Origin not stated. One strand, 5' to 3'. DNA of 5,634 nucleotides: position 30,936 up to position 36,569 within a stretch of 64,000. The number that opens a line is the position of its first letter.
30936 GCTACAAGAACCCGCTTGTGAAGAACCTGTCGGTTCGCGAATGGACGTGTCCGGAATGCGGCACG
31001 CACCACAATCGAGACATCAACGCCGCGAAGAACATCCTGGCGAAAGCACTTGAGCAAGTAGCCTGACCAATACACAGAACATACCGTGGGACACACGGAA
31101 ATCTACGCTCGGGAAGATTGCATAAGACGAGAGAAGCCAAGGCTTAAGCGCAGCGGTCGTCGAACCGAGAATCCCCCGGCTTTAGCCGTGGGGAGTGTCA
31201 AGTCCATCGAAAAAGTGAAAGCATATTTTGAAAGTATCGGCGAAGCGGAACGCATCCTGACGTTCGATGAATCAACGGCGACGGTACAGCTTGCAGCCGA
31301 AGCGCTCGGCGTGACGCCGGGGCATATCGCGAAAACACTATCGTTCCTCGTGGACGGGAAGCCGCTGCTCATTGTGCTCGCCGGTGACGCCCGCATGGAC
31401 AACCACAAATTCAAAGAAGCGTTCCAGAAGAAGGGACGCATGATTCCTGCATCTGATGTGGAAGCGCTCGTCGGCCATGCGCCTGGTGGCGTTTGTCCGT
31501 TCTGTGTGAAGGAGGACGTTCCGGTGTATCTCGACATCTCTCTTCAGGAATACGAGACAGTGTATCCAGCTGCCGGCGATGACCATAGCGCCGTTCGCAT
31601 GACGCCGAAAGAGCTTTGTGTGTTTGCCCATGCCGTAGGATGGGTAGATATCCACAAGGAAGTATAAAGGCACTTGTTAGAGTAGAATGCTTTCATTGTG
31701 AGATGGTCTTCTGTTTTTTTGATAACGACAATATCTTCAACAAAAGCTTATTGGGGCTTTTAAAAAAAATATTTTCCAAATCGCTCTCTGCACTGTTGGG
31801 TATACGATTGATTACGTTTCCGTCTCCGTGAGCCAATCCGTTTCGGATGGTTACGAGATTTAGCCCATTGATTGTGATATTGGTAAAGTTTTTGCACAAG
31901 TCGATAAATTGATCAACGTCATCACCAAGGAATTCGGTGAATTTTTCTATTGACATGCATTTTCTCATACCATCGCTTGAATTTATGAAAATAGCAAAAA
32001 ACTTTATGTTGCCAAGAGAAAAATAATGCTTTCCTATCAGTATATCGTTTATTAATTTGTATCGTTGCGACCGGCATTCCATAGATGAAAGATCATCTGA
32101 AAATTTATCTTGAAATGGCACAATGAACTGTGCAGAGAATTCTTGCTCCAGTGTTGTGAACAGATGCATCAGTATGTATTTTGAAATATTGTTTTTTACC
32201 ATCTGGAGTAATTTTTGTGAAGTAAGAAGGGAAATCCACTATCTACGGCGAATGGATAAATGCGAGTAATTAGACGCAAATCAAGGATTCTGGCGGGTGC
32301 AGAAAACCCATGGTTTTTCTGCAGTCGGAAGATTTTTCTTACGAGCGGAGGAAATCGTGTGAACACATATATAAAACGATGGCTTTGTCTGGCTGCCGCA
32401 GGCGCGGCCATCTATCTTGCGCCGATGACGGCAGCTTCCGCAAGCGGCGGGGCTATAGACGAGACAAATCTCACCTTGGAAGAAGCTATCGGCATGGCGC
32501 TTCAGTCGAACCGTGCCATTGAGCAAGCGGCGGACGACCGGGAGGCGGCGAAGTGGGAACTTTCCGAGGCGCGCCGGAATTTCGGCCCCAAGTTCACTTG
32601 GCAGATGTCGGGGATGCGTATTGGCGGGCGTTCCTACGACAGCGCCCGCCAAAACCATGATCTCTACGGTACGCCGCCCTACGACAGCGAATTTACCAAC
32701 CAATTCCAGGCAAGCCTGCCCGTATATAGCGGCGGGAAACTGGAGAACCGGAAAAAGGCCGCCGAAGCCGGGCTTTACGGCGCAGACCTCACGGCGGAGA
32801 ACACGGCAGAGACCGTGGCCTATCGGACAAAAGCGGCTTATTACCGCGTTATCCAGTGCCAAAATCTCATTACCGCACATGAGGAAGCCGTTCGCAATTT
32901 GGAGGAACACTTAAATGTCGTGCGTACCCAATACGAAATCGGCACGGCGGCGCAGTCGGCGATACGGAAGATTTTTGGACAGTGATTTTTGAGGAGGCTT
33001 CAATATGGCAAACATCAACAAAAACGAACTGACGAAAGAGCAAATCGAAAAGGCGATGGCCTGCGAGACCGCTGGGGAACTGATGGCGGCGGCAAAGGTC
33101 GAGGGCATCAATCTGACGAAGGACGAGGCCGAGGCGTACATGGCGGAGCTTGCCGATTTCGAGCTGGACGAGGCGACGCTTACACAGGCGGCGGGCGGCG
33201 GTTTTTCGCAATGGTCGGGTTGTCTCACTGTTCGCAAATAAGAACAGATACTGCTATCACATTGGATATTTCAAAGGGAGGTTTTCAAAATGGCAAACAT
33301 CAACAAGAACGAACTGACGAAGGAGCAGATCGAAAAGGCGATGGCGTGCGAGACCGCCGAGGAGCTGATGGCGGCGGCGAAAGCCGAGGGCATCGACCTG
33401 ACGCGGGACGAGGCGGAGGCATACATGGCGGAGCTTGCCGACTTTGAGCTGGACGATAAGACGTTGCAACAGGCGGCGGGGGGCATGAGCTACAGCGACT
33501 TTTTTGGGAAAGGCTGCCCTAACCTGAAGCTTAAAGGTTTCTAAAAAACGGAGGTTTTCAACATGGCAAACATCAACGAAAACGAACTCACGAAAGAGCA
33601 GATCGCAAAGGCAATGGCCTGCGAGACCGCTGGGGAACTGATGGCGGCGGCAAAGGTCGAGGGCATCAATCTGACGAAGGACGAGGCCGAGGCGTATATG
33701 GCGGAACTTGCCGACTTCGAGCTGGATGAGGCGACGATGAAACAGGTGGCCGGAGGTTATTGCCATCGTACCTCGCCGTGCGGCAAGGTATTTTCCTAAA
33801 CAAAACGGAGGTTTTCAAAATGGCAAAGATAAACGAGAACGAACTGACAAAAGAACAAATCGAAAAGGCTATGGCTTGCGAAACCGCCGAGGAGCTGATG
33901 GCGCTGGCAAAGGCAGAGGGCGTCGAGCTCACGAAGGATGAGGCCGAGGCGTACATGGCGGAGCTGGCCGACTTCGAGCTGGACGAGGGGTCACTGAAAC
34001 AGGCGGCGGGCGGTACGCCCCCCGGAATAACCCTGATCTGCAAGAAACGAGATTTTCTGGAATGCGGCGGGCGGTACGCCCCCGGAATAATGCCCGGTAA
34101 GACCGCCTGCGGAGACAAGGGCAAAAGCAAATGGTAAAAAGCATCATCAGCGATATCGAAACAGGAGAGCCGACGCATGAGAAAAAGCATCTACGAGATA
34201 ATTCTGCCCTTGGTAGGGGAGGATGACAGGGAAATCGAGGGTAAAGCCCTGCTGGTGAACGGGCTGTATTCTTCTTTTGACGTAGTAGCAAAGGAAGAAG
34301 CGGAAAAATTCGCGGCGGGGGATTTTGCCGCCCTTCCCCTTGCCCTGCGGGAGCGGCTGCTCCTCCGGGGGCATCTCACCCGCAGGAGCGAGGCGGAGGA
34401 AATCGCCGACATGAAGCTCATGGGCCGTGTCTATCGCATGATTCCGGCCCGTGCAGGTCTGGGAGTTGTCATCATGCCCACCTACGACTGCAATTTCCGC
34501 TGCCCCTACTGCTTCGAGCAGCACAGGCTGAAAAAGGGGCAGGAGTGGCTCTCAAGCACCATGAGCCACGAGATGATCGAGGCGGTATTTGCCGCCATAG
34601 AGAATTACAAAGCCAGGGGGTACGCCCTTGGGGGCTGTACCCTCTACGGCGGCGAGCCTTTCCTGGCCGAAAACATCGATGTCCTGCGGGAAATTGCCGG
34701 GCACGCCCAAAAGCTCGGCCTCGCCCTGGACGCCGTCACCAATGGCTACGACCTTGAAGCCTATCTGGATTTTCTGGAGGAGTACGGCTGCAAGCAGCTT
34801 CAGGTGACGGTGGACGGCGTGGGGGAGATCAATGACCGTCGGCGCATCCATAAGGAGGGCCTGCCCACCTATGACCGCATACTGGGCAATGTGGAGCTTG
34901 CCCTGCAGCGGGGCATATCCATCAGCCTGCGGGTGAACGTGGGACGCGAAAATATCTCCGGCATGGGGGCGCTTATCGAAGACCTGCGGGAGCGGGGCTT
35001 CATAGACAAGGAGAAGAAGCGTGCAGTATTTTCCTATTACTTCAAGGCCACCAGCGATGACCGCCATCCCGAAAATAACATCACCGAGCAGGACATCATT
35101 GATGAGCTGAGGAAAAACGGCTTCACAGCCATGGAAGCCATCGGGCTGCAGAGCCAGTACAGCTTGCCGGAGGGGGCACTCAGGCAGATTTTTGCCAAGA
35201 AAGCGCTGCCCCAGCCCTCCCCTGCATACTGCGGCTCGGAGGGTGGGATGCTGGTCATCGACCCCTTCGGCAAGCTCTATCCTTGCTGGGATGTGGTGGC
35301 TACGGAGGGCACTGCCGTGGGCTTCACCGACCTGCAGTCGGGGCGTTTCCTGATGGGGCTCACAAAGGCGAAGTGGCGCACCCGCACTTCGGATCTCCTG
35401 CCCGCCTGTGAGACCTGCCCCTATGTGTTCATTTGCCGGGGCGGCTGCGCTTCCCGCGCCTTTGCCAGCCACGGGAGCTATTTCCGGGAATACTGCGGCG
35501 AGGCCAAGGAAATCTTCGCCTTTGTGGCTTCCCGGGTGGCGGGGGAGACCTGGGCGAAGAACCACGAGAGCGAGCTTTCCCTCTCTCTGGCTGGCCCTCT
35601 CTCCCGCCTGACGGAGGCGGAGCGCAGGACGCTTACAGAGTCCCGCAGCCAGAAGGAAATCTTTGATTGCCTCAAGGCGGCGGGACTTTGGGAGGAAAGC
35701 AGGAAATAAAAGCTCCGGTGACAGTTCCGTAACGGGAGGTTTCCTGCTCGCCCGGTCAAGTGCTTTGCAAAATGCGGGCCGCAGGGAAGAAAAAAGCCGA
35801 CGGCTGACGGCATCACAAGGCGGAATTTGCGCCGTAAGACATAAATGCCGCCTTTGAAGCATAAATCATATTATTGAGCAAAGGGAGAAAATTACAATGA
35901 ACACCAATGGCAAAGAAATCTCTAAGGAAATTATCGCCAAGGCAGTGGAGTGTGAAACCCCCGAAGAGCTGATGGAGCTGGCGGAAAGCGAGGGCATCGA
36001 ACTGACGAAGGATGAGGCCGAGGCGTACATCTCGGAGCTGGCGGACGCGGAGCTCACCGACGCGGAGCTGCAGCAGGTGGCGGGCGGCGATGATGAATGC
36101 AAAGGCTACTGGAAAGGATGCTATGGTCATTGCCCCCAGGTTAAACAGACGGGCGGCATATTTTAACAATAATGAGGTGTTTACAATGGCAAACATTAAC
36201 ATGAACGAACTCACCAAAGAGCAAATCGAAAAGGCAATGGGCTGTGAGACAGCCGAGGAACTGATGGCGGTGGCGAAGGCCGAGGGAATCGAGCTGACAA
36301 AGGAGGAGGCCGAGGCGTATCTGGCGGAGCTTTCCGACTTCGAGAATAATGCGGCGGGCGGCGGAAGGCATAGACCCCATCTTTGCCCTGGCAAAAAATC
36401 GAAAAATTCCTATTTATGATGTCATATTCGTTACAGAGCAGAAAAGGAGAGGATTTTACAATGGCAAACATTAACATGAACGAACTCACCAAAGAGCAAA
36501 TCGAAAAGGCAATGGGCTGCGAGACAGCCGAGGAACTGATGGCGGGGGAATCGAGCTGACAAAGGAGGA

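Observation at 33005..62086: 29-kb RiPP supercluster: 12 Nif11-like/GG-leader precursors, 4 rSAM-SPASM enzymes, NHLM-type exporter and embedded regulators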

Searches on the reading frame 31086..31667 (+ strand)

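Call 74: search_protein_families(library=pfam, proteins=[window:31086-31667:+], max_evalue=0.001)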
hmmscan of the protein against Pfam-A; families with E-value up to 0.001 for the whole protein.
window:31086-31667:+ (193 aa): 1 family
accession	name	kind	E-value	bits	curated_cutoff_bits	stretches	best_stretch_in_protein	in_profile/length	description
PF04073.20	tRNA_edit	-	7.2e-28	97.6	25.5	1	62-177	2-120/123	Aminoacyl-tRNA editing domain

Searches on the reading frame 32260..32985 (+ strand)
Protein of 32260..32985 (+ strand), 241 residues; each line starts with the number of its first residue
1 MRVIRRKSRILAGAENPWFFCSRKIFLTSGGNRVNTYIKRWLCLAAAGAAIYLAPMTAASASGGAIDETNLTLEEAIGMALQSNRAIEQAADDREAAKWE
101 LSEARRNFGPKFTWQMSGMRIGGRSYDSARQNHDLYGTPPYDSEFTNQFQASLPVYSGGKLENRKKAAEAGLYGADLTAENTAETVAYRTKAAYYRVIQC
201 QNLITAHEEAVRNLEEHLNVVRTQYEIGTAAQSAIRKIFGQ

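Call 74: search_protein_families(library=pfam, proteins=[window:32260-32985:+], max_evalue=0.001)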
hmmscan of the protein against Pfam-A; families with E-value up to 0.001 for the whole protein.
window:32260-32985:+ (241 aa): 1 family
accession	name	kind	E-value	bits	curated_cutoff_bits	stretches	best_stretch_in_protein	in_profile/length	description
PF02321.23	OEP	-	1.9e-20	73.9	22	1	73-232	1-151/187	Outer membrane efflux protein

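Call 75: search_protein_families(library=ncbifam, proteins=[window:32260-32985:+], max_evalue=0.001)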
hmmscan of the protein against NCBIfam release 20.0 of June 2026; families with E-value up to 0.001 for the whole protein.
window:32260-32985:+ (241 aa): 3 families
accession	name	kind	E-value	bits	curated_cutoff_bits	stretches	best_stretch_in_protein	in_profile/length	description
TIGR01844.1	type_I_sec_TolC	subfamily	1.4e-12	47.4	225.15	1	70-230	2-156/414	TolC family outer membrane protein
NF007002.0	PRK09465.1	equivalog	2.2e-05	23.2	495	1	149-229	305-385/460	outer membrane channel protein TolC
TIGR01845.1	outer_NodT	subfamily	0.00024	20.1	210.05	0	73-236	59-217/460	efflux transporter outer membrane subunit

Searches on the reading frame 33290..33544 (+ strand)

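Call 9: search_protein_families(library=ncbifam, proteins=[window:33290-33544:+], max_evalue=1)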
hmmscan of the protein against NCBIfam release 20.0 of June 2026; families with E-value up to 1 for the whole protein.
window:33290-33544:+ (84 aa): 5 families
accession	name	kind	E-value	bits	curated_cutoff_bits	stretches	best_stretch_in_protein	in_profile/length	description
TIGR03798.1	leader_Nif11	subfamily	8.2e-08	32.4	32.3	1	15-65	21-68/68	Nif11-like leader peptide family RiPP precursor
NF005091.0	PRK06522.2-2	equivalog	0.0089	15.2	252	1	11-52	205-245/302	2-dehydropantoate 2-reductase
TIGR01293.1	Kv_beta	subfamily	0.12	11.4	365.4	1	17-56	27-65/319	voltage-dependent potassium channel subunit beta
TIGR00745.1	apbA_panE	subfamily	0.18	11.1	141.35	1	9-56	207-254/305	2-dehydropantoate 2-reductase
NF053803.1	Tla1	equivalog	0.21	11.2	200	1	5-54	177-224/245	toxin Tle1 chaperone Tla1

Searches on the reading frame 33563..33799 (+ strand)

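Call 9: search_protein_families(library=ncbifam, proteins=[window:33563-33799:+], max_evalue=1)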
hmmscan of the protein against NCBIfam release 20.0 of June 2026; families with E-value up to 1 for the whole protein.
window:33563-33799:+ (78 aa): 6 families
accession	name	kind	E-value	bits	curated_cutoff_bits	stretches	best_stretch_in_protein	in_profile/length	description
TIGR03798.1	leader_Nif11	subfamily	2.2e-05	24.6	32.3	1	16-65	22-68/68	Nif11-like leader peptide family RiPP precursor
NF045648.2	2X_seleno_MbdU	exception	0.019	13.9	600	1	20-75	125-172/468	metal-binding double selenoprotein MbdU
TIGR04149.1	GG_sam_targ_CFB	domain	0.042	13.8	25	1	53-74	16-32/43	TIGR04149 family rSAM-modified RiPP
TIGR04497.1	GRASP_targ_2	subfamily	0.043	13.9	32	1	53-66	14-27/50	putative ATP-grasp target RiPP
NF038153.1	lant_leader_L1a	domain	0.32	11.2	22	0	53-65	20-32/32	class I lanthipeptide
TIGR01847.1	bacteriocin_sig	domain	0.51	11.2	15.7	0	53-65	3-15/15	bacteriocin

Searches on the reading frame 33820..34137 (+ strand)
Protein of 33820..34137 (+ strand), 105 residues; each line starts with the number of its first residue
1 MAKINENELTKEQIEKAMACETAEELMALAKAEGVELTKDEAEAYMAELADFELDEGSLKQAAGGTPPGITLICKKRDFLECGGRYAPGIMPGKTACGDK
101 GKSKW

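Call 9: search_protein_families(library=ncbifam, proteins=[window:33820-34137:+], max_evalue=1)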
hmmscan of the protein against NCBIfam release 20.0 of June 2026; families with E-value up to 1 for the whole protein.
window:33820-34137:+ (105 aa): 5 families
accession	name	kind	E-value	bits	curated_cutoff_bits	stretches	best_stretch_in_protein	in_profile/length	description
TIGR03798.1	leader_Nif11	subfamily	8.6e-06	25.9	32.3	1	15-65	21-68/68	Nif11-like leader peptide family RiPP precursor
NF005091.0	PRK06522.2-2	equivalog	0.023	13.9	252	1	17-55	210-248/302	2-dehydropantoate 2-reductase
TIGR01293.1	Kv_beta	subfamily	0.067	12.2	365.4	1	17-55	27-64/319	voltage-dependent potassium channel subunit beta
TIGR00745.1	apbA_panE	subfamily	0.15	11.3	141.35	1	10-58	208-257/305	2-dehydropantoate 2-reductase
NF005088.0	PRK06522.1-2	subfamily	0.25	10.4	371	1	6-49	203-246/308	2-dehydropantoate 2-reductase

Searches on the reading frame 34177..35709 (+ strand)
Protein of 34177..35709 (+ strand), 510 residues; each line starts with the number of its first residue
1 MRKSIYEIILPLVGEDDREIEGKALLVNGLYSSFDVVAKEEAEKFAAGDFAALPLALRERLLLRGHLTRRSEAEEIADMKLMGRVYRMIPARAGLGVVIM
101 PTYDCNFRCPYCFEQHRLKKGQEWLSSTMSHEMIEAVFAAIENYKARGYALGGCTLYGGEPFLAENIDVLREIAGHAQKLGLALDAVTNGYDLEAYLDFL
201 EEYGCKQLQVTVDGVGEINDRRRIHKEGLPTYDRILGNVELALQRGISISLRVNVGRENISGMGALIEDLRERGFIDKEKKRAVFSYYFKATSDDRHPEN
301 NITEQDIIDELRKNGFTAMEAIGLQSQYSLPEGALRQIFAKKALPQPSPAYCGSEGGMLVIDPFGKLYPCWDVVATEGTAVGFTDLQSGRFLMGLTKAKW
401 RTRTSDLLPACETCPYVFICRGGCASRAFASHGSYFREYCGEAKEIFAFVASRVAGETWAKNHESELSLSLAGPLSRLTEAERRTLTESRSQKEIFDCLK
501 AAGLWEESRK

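Call 6: search_protein_families(library=pfam, proteins=[window:34177-35709:+], max_evalue=0.01)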
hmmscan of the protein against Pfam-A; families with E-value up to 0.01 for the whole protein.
window:34177-35709:+ (510 aa): 2 families
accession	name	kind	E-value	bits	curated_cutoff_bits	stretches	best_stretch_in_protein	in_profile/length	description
PF04055.27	Radical_SAM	-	8.6e-19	68.7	29.5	1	100-269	2-165/166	Radical SAM superfamily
PF13353.11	Fer4_12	-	1.6e-09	38.6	22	1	102-217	12-118/137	4Fe-4S single cluster domain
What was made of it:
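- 34177..35709 (+): Radical-SAM/SPASM maturase rSAM_A (510 aa, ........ at residue 105). Pfam Radical_SAM and Fer4_12 (call 6).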

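Call 8: search_protein_families(library=ncbifam, proteins=[window:34177-35709:+], max_evalue=0.01)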
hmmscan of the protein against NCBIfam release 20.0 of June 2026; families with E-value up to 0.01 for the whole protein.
window:34177-35709:+ (510 aa): 70 families (the best 25 are shown)
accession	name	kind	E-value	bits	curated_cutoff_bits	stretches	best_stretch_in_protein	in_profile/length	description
TIGR04463.1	rSAM_vs_C_rich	equivalog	2.1e-37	128.9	525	1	20-427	8-397/438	TIGR04463 family radical SAM/SPASM RiPP maturase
NF038107.1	rSAM_NF038107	equivalog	8.1e-34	117.1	600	1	94-444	84-420/444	Cys-every-fifth radical SAM/SPASM peptide maturase CefB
NF041298.1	rSAM_mat_DynA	equivalog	2.1e-26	92.8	450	2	98-267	4-171/356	dynobactin maturation radical SAM/SPASM protein DynA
TIGR04334.1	rSAM_Clo7bot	equivalog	2.9e-26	92.1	600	1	92-426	87-407/440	radical SAM/SPASM domain Clo7bot peptide maturase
NF052473.1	rSAM_FlmE_OhkG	exception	7.2e-24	84.3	500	1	91-428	94-432/481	FlmE/OhkG family radical SAM/SPASM peptide maturase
TIGR04280.1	geopep_mat_rSAM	hypoth_equivalog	1.4e-23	83.6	400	1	51-432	43-400/428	geopeptide radical SAM maturase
NF047865.1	rSAM_PapB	equivalog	3.6e-23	82.3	340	1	98-433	6-325/330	PapB family radical SAM/SPASM ranthipeptide maturase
TIGR04064.1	rSAM_nif11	equivalog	4e-17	62.1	518.7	1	97-459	80-441/459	nif11-like peptide radical SAM maturase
TIGR03942.1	sulfatase_rSAM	equivalog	8.2e-17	61.3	349.45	2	103-268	9-174/363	anaerobic sulfatase maturase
TIGR03974.1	rSAM_six_Cys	equivalog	3.2e-16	59.2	425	2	102-239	104-241/451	thioether cross-link-forming SCIFF peptide maturase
NF041707.1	rSAM_YhhB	equivalog_domain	5.7e-16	58.4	445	1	104-241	11-151/369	cyclophane-forming radical SAM/SPASM peptide maturase YhhB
TIGR04347.1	pseudo_SAM_Halo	equivalog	1.7e-15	57.2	525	2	97-275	40-204/390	TIGR04347 family pseudo-SAM/SPASM protein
TIGR03906.1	quino_hemo_SAM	equivalog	1.4e-14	53.6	453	1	97-449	96-442/467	quinohemoprotein amine dehydrogenase maturation protein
TIGR04083.1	rSAM_pep_methan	hypoth_equivalog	2.1e-14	53.2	300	1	97-462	2-351/376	TIGR04083 family peptide-modifying radical SAM enzyme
TIGR04115.1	rSAM_Cxxx_rpt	equivalog_domain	6e-14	52.3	350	1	99-371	6-270/359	radical SAM peptide maturase, CXXX-repeat target family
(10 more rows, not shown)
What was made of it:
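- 34177..35709 (+): NCBIfam SPASM domain; best family TIGR04463 at 128.9 bits against a cut-off of 525 (call 8).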

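Call 51: search_solved_structures(query=window:34177-35709:+, max_evalue=0.00001)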
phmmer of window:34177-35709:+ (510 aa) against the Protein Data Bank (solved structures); distinct sequences matched with E-value up to 0.00001: 3.
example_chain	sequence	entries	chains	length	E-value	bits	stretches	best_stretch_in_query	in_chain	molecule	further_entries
5wgg_A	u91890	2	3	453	9.5e-13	50.9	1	101-243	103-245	Radical SAM domain protein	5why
4k36_A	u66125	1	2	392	1.3e-08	37.3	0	96-247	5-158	Anaerobic sulfatase-maturating enzyme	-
4k37_A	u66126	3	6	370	2.4e-08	36.4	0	96-247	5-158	Anaerobic sulfatase-maturating enzyme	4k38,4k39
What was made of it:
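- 34177..35709 (+): Closest solved structure by sequence is CteB, 5wgg (call 51).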

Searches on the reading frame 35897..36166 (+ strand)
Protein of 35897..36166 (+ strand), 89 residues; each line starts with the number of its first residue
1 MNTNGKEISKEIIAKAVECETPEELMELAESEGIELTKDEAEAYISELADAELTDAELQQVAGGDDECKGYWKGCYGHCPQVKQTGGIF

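Call 9: search_protein_families(library=ncbifam, proteins=[window:35897-36166:+], max_evalue=1)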
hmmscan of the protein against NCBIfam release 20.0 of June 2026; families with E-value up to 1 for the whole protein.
window:35897-36166:+ (89 aa): 8 families
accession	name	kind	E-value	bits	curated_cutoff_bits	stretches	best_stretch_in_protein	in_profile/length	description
TIGR03798.1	leader_Nif11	subfamily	2e-08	34.4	32.3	1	15-64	22-68/68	Nif11-like leader peptide family RiPP precursor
NF033772.1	pheromone_VP1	equivalog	0.042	14.1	85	1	52-66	11-25/65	peptide pheromone VP1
TIGR04497.1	GRASP_targ_2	subfamily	0.071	13.2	32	1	50-64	12-26/50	putative ATP-grasp target RiPP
TIGR01847.1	bacteriocin_sig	domain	0.088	13.5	15.7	1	52-64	3-15/15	bacteriocin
TIGR04149.1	GG_sam_targ_CFB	domain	0.11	12.5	25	1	47-79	11-35/43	TIGR04149 family rSAM-modified RiPP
TIGR03949.1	bact_IIb_cerein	subfamily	0.12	12.2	21.5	1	52-64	3-15/45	class IIb bacteriocin, lactobin A/cerein 7B family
TIGR03793.1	leader_NHLP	domain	0.12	12.2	50.9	0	49-64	62-77/77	NHLP leader peptide family RiPP precursor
NF038153.1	lant_leader_L1a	domain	0.37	11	22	1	51-64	19-32/32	class I lanthipeptide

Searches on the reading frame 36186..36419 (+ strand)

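Call 9: search_protein_families(library=ncbifam, proteins=[window:36186-36419:+], max_evalue=1)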
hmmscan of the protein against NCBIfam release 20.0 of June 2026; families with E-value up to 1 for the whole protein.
window:36186-36419:+ (77 aa): 3 families
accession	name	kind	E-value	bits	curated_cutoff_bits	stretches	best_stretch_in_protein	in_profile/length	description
TIGR03798.1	leader_Nif11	subfamily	0.00015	21.9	32.3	1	15-60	21-68/68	Nif11-like leader peptide family RiPP precursor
NF005088.0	PRK06522.1-2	subfamily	0.0012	18.1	371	1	3-51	200-248/308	2-dehydropantoate 2-reductase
NF005091.0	PRK06522.2-2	equivalog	0.011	14.9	252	1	6-55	200-248/302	2-dehydropantoate 2-reductase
